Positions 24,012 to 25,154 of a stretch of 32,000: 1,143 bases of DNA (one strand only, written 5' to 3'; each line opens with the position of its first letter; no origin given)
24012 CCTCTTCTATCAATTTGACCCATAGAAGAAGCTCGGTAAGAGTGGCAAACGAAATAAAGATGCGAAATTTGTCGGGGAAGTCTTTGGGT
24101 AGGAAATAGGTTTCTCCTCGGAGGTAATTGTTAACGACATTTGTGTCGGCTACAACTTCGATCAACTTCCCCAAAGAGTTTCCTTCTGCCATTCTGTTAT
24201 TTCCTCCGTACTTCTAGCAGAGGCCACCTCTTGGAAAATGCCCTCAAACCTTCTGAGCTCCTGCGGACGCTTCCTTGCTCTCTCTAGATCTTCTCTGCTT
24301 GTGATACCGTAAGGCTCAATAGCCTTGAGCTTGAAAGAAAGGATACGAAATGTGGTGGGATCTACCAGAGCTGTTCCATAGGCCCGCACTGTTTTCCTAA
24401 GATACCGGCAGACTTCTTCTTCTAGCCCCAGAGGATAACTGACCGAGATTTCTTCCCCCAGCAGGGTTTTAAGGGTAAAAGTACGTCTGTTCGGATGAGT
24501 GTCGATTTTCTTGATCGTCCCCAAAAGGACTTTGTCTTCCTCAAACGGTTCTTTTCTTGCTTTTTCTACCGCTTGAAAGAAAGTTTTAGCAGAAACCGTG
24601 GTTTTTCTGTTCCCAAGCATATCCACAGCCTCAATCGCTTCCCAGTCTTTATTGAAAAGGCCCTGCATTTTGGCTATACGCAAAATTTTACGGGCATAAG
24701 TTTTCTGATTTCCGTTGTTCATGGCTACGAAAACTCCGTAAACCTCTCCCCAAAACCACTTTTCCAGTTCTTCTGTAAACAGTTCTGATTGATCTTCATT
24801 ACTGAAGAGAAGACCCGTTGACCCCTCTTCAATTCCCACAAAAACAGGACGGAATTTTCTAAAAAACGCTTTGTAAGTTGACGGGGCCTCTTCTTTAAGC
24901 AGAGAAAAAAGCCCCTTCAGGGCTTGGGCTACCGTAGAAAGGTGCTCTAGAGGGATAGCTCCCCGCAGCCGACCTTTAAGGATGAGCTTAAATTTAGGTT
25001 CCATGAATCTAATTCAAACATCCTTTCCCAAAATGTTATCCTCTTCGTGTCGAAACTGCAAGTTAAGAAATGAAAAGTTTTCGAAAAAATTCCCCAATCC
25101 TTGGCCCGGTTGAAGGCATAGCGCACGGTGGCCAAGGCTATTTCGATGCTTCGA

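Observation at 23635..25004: Non-canonical PIN module: 280-aa unknown protein overlapping a VapC-like PIN gene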

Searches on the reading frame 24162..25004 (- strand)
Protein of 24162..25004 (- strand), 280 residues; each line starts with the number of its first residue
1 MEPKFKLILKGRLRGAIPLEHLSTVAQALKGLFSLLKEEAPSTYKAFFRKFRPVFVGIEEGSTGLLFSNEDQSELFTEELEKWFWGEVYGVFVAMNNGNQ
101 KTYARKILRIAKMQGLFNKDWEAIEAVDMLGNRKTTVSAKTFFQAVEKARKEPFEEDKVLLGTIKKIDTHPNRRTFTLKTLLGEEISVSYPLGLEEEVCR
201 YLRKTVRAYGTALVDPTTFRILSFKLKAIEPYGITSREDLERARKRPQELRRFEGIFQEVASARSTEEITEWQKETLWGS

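Call 4: search_protein_families(library=pfam, proteins=[window:24162-25004:-], max_evalue=1)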
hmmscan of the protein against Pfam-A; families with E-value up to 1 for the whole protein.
window:24162-25004:- (280 aa): 0 families

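Call 5: search_protein_families(library=ncbifam, proteins=[window:24162-25004:-], max_evalue=1)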
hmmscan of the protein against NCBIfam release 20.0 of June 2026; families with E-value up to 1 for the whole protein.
window:24162-25004:- (280 aa): 1 family
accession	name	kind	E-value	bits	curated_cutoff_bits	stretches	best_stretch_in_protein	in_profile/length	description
TIGR01119.1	lacB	equivalog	0.21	11.3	312.55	1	92-173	68-150/171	galactose-6-phosphate isomerase subunit LacB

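Call 6: search_protein_families(library=padloc, proteins=[window:24162-25004:-], max_evalue=1)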
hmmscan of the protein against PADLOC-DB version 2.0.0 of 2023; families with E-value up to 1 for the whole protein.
window:24162-25004:- (280 aa): 0 families

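Call 7: search_solved_structures(query=window:24162-25004:-, max_evalue=10)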
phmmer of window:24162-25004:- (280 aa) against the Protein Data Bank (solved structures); distinct sequences matched with E-value up to 10: 3.
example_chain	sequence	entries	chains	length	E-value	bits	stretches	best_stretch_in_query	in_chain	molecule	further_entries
3zhp_C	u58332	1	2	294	0.16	14.8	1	57-113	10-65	SERINE/THREONINE-PROTEIN KINASE 24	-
7v3n_A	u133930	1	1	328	2.1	11.2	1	68-123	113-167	dioxygenase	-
7v2t_A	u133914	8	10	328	2.1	11.2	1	68-123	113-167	dioxygenase | Fe/2OG dependent dioxygenase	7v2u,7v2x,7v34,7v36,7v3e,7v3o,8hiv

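Call 8: find_homologous_proteins(query=window:24162-25004:-)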
Query window:24162-25004:- (280 aa): 3 proteins with E <= 0.001 among 1166 candidates.
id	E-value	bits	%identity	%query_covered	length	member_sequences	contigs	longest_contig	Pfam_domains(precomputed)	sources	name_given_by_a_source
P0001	2.1e-140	485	98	80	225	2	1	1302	-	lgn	-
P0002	5.2e-102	359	57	100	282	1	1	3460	-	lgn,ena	-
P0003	6.5e-99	349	74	77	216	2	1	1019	-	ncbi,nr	ncbi:MAG TPA: hypothetical protein EYP14_14530, partial [Planctomycetaceae bacterium]|nr:hypothetica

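Call 10: find_encoding_contigs(protein=P0002, flank=10000)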
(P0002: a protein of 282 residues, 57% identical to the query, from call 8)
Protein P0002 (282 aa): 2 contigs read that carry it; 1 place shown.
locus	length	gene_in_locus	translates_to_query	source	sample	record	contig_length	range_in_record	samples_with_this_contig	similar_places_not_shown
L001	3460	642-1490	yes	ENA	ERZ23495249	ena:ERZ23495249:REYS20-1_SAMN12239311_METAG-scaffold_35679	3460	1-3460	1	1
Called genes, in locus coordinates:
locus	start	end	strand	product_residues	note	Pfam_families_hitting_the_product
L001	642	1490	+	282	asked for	-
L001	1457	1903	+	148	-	PF01850:PIN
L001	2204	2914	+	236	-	-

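Call 11: find_encoding_contigs(protein=P0003, flank=10000)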
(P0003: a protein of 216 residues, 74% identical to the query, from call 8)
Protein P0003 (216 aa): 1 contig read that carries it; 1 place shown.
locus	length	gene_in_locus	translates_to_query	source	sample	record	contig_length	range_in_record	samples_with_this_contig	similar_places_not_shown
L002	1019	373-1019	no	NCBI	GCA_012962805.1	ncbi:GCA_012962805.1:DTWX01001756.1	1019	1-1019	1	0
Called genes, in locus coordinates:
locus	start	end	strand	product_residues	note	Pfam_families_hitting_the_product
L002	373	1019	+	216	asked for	?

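Call 17: find_encoding_contigs(protein=P0001, flank=10000)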
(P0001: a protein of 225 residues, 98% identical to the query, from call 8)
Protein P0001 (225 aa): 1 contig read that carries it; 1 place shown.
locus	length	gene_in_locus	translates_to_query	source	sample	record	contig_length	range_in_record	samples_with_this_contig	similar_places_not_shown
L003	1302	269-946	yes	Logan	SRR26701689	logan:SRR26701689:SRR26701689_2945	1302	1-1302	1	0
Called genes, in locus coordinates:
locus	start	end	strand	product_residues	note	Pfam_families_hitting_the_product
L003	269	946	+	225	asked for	-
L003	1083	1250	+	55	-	-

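Call 20: search_protein_representatives(protein=window:24162-25004:-)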
Query: 280 residues. Proteins with E-value up to 0.001 (for the whole library): 9; up to 1e-10: 6; up to 1e-30: 3. The best 9 are listed.
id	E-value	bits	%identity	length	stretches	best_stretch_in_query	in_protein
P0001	6.5e-141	485.0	98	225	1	56-280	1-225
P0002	1.7e-102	359.1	57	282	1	1-280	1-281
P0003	2.1e-99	348.9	74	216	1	1-216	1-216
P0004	3.8e-24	102.2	45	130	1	153-276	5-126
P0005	5.2e-13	65.7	29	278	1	4-279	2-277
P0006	2.0e-12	63.8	26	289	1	5-279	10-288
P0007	3.0e-05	40.2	31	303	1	137-279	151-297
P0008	1.1e-04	38.4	36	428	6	87-127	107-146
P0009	5.2e-04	36.2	25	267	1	4-279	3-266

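Call 23: find_encoding_contigs(protein=P0005, flank=10000)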
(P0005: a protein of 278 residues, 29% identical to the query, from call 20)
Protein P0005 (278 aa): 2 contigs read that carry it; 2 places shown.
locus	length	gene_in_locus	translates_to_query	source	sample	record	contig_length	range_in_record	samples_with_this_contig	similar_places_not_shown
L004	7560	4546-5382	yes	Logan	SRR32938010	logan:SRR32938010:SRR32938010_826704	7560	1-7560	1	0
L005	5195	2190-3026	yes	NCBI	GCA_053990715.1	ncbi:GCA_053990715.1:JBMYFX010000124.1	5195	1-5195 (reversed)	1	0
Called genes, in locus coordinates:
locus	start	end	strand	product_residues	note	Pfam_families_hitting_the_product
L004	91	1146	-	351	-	PF21088:MS_channel_1st, PF00924:MS_channel_2nd, PF21082:MS_channel_3rd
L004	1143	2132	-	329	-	PF01966:HD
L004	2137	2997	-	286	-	PF13145:Rotamase_2, PF13616:Rotamase_3 (weak), PF00639:Rotamase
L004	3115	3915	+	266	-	PF00215:OMPdecase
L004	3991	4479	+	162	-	PF01035:DNA_binding_1 (faint)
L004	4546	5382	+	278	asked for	-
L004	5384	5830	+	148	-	PF01850:PIN (weak)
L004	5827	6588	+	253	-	PF00005:ABC_tran, PF13304:AAA_21 (weak)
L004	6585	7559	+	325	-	?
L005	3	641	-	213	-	?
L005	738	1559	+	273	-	PF00215:OMPdecase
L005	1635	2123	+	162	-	PF01035:DNA_binding_1 (faint)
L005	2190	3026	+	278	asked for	-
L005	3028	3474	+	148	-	PF01850:PIN (weak)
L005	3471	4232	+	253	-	PF00005:ABC_tran, PF13304:AAA_21 (weak)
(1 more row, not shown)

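Call 24: find_encoding_contigs(protein=P0006, flank=10000)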
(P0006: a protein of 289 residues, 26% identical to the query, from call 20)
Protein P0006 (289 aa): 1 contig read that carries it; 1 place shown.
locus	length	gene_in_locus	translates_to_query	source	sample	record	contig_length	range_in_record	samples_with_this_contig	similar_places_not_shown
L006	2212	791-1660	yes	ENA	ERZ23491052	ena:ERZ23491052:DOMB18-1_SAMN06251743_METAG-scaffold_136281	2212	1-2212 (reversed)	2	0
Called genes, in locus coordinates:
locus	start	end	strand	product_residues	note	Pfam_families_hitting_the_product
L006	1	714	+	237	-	?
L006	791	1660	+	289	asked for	-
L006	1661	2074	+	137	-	PF01850:PIN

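Call 25: find_encoding_contigs(protein=P0007, flank=10000)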
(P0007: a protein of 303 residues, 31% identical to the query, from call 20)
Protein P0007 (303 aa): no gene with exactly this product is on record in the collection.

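Call 26: find_encoding_contigs(protein=P0009, flank=10000)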
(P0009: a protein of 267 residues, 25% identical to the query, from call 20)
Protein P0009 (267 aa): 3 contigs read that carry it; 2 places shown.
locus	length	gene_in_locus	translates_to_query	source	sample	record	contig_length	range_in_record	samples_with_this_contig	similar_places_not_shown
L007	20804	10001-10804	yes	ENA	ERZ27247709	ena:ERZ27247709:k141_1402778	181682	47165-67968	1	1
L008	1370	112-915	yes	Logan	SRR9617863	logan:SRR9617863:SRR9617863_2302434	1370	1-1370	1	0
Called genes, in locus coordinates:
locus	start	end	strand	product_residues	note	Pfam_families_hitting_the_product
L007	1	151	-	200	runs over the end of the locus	-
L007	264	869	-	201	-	PF04140:ICMT (weak), PF04191:PEMT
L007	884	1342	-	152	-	PF03168:LEA_2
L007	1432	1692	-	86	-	-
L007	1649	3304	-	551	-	PF13623:SurA_N_2 (weak), PF13624:SurA_N_3 (weak), PF13145:Rotamase_2, PF00639:Rotamase, PF13616:Rotamase_3, PF00639:Rotamase (weak), PF13145:Rotamase_2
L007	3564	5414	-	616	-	PF06480:FtsH_ext, PF00004:AAA, PF17862:AAA_lid_3, PF01434:Peptidase_M41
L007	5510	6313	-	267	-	PF04893:Yip1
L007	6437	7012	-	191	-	PF11551:Omp28 (weak)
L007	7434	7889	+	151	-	PF02481:DNA_processg_A (faint), PF18306:LDcluster4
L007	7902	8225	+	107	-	PF00708:Acylphosphatase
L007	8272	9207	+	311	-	PF00140:Sigma70_r1_2, PF04542:Sigma70_r2, PF04545:Sigma70_r4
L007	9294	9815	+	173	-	PF00156:Pribosyltran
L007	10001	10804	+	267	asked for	-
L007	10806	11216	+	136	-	PF01850:PIN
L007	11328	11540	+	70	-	-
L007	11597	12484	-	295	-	PF01555:N6_N4_Mtase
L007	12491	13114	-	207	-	-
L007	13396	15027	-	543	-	PF00118:Cpn60_TCP1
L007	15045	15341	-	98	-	PF00166:Cpn10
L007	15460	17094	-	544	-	-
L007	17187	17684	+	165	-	-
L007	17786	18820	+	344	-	PF03102:NeuB, PF08666:SAF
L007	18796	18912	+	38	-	-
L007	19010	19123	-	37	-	-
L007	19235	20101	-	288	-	-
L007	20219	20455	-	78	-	-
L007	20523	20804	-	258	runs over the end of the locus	PF09520:HinfI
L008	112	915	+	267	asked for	-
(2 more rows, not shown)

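Call 29: find_homologous_proteins(query=A2, max_evalue=0.01)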
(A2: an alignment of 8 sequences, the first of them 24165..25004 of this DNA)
Query A2 (8 sequences) (280 aa, profile of the alignment): 7 proteins with E <= 0.01 among 8000 candidates.
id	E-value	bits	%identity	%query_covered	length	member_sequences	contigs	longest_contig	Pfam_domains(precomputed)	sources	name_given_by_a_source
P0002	1.1e-107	378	57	100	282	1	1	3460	-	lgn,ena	-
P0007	3.4e-98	347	29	51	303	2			-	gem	-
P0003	2.7e-81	291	74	77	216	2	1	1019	-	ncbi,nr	ncbi:MAG TPA: hypothetical protein EYP14_14530, partial [Planctomycetaceae bacterium]|nr:hypothetica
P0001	1.3e-80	289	98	80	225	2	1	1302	-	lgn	-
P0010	1.5e-75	273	28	55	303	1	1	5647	-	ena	-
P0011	6.3e-75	271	30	55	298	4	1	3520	-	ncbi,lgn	ncbi:MAG: hypothetical protein ABIM88_08625 [candidate division WOR-3 bacterium]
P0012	2.9e-71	259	28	55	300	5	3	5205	-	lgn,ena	-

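Call 32: find_encoding_contigs(protein=P0010, flank=10000)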
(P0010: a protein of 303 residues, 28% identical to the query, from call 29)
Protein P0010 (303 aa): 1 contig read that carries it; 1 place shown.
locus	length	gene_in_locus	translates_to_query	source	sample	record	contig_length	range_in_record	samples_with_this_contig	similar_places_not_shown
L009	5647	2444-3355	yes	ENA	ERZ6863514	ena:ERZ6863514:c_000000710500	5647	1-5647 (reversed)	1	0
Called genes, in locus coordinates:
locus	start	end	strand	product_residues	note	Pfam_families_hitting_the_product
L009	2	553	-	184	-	?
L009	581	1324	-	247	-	PF00106:adh_short, PF08659:KR, PF13561:adh_short_C2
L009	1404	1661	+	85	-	PF11680:DUF3276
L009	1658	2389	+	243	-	-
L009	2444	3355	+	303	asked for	-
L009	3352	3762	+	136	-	PF01850:PIN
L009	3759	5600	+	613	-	-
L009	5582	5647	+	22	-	?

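Call 33: find_encoding_contigs(protein=P0012, flank=10000)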
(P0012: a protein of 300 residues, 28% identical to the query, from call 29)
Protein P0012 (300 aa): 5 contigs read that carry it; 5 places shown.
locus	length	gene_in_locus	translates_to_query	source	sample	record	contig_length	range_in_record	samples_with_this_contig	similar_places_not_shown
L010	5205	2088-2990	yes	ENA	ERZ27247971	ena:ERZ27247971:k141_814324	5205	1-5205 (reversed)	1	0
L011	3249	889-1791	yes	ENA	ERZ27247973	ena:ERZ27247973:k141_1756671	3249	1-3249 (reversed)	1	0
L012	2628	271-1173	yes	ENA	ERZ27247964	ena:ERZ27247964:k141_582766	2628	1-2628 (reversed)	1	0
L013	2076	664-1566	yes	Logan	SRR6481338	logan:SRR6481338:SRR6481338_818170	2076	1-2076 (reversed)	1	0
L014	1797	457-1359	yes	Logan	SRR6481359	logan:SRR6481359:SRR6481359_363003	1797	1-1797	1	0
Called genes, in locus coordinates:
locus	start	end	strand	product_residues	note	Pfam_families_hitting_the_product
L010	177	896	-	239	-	PF00106:adh_short, PF08659:KR, PF13561:adh_short_C2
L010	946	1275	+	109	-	PF11680:DUF3276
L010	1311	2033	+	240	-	-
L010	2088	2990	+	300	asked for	-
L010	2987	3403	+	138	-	PF01850:PIN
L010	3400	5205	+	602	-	?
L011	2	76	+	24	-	?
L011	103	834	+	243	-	-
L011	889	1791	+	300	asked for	-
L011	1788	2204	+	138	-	PF01850:PIN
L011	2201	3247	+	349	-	?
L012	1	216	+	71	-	?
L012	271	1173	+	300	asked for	-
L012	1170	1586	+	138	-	PF01850:PIN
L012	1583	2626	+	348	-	?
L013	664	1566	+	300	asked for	-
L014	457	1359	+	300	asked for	-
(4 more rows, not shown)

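Call 36: predict_structure(alignment_id=A3)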
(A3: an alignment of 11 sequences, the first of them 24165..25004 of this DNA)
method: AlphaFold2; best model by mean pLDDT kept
length: 280 residues; sequences in the alignment: 11
mean_pLDDT: 83.3   pTM: 0.65
mean pLDDT of the five models: 83.3, 81.6, 80.5, 79.2, 61.1
residues with pLDDT >= 90: 124; 70-90: 110; 50-70: 37; < 50: 9
segments of 3 or more residues with pLDDT < 50: 254-258
pLDDT, mean of each block of 10 residues (from residue 1): 91 80 90 90 83 89 89 68 94 88 88 83 93 94 91 86 92 90 89 92 92 85 93 67 62 49 64 62
secondary structure, 60 per line:
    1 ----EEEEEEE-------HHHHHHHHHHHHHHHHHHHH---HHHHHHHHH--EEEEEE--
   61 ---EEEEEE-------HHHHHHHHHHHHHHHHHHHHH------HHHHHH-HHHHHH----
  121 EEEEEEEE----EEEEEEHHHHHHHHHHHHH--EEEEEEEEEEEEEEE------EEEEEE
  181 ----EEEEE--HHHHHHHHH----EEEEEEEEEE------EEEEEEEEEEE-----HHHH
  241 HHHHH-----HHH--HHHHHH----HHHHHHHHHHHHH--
elements in order: E5-11 H19-38 H42-50 E53-58 E64-69 H77-97 H104-109 H111-116 E121-128 E133-138 H139-151 E154-168 E175-180 E185-189 H192-200 E205-214 E221-231 H237-245 H256-261 H266-278

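Call 39: fold_search(model_id=the predicted structure, library=pdb)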
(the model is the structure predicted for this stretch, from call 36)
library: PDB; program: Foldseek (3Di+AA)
matches with E <= 10: 1142; with E <= 0.001: 0
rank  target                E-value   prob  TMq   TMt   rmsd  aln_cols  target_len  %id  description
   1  4ql5_A                1.1e-03  1.00  0.18  0.58   4.6        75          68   19  Crystal structure of translation initiation factor IF-1 from Streptococcus pneumoniae TIGR4 (released 2014-07-02)
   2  4ql5_B                1.2e-03  1.00  0.18  0.56   4.8        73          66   19  Crystal structure of translation initiation factor IF-1 from Streptococcus pneumoniae TIGR4 (released 2014-07-02)
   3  8rk2_C                2.2e-03  1.00  0.22  0.50   7.7       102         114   17  Human Replication protein A (RPA; trimeric core) - ssDNA complex (released 2024-04-24)
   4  6cqk_C                2.5e-03  1.00  0.21  0.55   4.5        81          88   15  Crystal Structure of mitochondrial single-stranded DNA binding proteins from S. cerevisiae, Rim1 (Form1) (released 2018-05-30)
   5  9fco_I                2.5e-03  1.00  0.16  0.52   6.4        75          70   15  Structure of E. coli 30S-IF1-IF3-mRNA-Kasugamycin complex (released 2025-03-19)
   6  2pi2_E                2.8e-03  1.00  0.21  0.47   3.0        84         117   17  Full-length Replication protein A subunits RPA14 and RPA32 (released 2007-10-16)
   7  3kf6_A                3.3e-03  1.00  0.23  0.45   7.2       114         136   13  Crystal structure of S. pombe Stn1-ten1 complex (released 2009-12-22)
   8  4gla_C                4.2e-03  1.00  0.24  0.68   3.6        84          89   13  OBody NL8 bound to hen egg-white lysozyme (released 2013-08-14)
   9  2n8n_MODEL_1_A        4.2e-03  1.00  0.19  0.57   4.3        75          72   17  Solution structure of translation initiation factor (released 2016-10-26)
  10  9mj5_B                5.3e-03  1.00  0.23  0.30   9.2       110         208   14  Catalytic domain of human DNA polymerase alpha in complex with DNA and RPA (released 2025-02-19)
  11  3kdf_A                5.6e-03  1.00  0.21  0.49   2.9        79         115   16  X-ray Crystal Structure of the Human Replication Protein A Complex from Wheat Germ Cell Free Expression (released 2009-12-01)
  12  3kdf_C                5.6e-03  1.00  0.21  0.47   7.1       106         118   15  X-ray Crystal Structure of the Human Replication Protein A Complex from Wheat Germ Cell Free Expression (released 2009-12-01)
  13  6aqh_A                5.6e-03  1.00  0.20  0.12   8.5       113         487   14  Crystal Structure of Lysyl-tRNA Synthetase from Mycobacterium thermoresistibile complexed with L-lysine and Cladospori (released 2017-08-30)
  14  5yyu_D                7.2e-03  1.00  0.21  0.60   4.7        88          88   18  Crystal structure of Staphylococcus aureus single-stranded DNA-binding protein SsbB (released 2018-08-15)
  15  3i4o_A                7.2e-03  1.00  0.17  0.54   4.4        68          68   13  Crystal Structure of Translation Initiation Factor 1 from Mycobacterium tuberculosis (released 2010-02-23)
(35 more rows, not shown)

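Call 44: search_solved_structures(query=A3, max_evalue=10)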
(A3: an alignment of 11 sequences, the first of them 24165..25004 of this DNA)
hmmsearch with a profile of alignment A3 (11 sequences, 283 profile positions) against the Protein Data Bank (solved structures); distinct sequences matched with E-value up to 10: 3.
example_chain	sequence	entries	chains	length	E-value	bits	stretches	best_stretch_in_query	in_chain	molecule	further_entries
3bvo_A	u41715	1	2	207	0.12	15.1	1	51-152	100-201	Co-chaperone protein HscB, mitochondrial precursor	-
5yox_A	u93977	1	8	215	0.17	14.6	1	236-282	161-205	HD domain-containing protein YGL101W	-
9h3g_BR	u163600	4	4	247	5.1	9.8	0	210-233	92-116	Ribosomal protein L30/L7 family protein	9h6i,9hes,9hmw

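Call 45: fold_search(model_id=the predicted structure, library=viral)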
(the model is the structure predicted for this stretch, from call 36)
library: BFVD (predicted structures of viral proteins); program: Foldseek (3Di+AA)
matches with E <= 10: 846; with E <= 0.001: 3
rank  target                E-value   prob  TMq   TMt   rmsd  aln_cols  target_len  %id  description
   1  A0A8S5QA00            1.1e-09  1.00  0.41  0.32  12.5       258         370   13  DUF6575 domain-containing protein [Siphoviridae sp. ctoic9]
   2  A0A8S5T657            2.4e-08  1.00  0.36  0.37  12.2       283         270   10  Uncharacterized protein [Myoviridae sp. ctLIM9]
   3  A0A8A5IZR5            8.4e-04  1.00  0.23  0.15   5.3        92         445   20  (no name in the UniProt tables at hand)
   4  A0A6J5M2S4            1.3e-03  1.00  0.22  0.47   8.1        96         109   14  Uncharacterized protein [uncultured Caudovirales phage]
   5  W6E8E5                1.7e-03  1.00  0.22  0.21   9.0       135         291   10  DNA ligase [Shewanella phage Spp001]
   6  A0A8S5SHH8            2.6e-03  1.00  0.24  0.43   4.3        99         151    9  Single-stranded DNA-binding protein [Siphoviridae sp. ctzyE57]
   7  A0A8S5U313            2.6e-03  1.00  0.23  0.19   7.4       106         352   17  Host cell surface-exposed lipoprotein [Siphoviridae sp. ctoyo6]
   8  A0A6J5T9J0            2.9e-03  0.96  0.22  0.22   9.3       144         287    8  DNA ligase [uncultured Caudovirales phage]
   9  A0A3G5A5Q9            3.1e-03  0.99  0.21  0.33  11.8       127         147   16  Uncharacterized protein [Hyperionvirus sp.]
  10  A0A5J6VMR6            3.3e-03  1.00  0.20  0.34   4.8        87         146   17  S1-like domain-containing protein [Megaviridae environmental sample]
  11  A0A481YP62            3.5e-03  0.75  0.24  0.17  18.8       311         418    9  DNA ligase [Pithovirus LCDPAC02]
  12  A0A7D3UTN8            3.7e-03  1.00  0.21  0.46   4.8        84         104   17  Uncharacterized protein [Fadolivirus FV1/VV64]
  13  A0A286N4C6            3.7e-03  0.99  0.18  0.49   6.4        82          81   18  Uncharacterized protein [Arthrobacter phage Molivia]
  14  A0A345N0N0            3.9e-03  1.00  0.23  0.60   5.4        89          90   11  (no name in the UniProt tables at hand)
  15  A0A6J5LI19            4.1e-03  0.96  0.21  0.16  17.7       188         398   10  Gn_AT_II domain containing protein [uncultured Caudovirales phage]
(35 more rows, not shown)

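Call 46: search_protein_families(library=pfam, alignment_id=A3, max_evalue=1)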
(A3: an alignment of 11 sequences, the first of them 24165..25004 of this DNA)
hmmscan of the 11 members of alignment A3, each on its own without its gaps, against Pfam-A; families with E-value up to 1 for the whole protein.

A. member 1, window:24165-25004:- (280 aa): 0 families

B. families by the number of members that match (of 11 scanned): 5 families
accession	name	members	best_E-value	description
PF24723.1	DUF7675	1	0.065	Family of unknown function (DUF7675)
PF25583.1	WCX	1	0.076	WCX domain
PF03730.19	Ku_C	1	0.13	Ku70/Ku80 C-terminal arm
PF25694.1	N_peptide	1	0.19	Transcriptional antitermination N peptide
PF00263.26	Secretin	1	0.22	Bacterial type II and III secretion system protein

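Call 49: find_related_loci(query=window:24165-25004:-, collection=genome_contigs, flank=10000)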
Query window:24165-25004:- (280 aa) in genome_contigs; peptide patterns used: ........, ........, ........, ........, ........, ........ (x = any residue, [..] = any of these).
46 stretches matched a pattern, but none encodes a relative of the query by tblastn (E <= 1e-3).
